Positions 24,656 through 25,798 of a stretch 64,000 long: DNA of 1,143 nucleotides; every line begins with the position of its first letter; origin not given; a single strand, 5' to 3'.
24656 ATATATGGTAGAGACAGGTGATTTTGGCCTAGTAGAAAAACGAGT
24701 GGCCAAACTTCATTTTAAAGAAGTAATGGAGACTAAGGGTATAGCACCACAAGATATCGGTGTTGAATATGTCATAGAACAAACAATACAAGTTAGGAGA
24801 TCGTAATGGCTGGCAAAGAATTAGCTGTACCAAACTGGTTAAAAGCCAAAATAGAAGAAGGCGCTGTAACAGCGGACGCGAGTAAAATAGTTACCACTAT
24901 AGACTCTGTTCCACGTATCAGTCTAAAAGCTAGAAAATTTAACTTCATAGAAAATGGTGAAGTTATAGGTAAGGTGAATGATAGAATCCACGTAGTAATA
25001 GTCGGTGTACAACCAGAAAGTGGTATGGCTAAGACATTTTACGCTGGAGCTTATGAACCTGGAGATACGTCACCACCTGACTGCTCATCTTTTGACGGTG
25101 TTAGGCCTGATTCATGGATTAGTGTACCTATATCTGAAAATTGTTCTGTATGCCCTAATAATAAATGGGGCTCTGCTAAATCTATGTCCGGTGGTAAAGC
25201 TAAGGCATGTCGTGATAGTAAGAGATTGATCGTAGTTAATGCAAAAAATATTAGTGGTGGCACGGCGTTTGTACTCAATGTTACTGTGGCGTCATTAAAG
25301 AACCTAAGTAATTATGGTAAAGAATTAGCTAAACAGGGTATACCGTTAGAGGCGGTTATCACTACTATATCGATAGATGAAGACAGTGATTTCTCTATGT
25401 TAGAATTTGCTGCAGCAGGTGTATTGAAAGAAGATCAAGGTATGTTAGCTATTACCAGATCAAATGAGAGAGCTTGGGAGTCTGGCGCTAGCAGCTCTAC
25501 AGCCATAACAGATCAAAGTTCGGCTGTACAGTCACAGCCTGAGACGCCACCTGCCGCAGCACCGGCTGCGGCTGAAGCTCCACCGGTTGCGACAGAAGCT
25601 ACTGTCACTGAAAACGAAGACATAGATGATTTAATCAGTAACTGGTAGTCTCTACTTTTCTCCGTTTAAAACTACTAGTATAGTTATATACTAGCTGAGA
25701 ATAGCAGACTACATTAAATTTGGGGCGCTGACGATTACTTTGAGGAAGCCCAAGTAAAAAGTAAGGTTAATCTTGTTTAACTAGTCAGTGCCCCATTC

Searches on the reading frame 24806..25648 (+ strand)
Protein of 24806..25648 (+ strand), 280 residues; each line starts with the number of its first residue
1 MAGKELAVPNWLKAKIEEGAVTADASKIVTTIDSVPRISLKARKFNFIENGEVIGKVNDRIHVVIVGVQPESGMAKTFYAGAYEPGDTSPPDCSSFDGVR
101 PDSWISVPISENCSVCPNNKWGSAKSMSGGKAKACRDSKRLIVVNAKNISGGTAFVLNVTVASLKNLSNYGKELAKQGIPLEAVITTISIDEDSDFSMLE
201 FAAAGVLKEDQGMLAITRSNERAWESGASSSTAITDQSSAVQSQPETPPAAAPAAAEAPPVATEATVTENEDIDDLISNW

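Call 3: search_protein_families(library=pfam, proteins=[window:24806-25648:+], max_evalue=0.01)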
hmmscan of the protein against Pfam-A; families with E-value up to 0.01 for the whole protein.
window:24806-25648:+ (280 aa): 0 families

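Call 5: search_protein_families(library=phrogs, proteins=[window:24806-25648:+], max_evalue=0.001)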
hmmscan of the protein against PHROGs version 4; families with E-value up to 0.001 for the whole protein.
window:24806-25648:+ (280 aa): 2 families
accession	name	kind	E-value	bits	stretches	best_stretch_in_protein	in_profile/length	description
phrog_27714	-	unknown function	1.9e-26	94.3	1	33-261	58-284/292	-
phrog_23155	-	unknown function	4.5e-20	73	1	65-209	69-203/255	-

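Call 37: search_protein_families(library=ncbifam, proteins=[window:24806-25648:+], max_evalue=0.01)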
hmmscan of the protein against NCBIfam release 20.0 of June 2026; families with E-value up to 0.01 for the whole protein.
window:24806-25648:+ (280 aa): 0 families
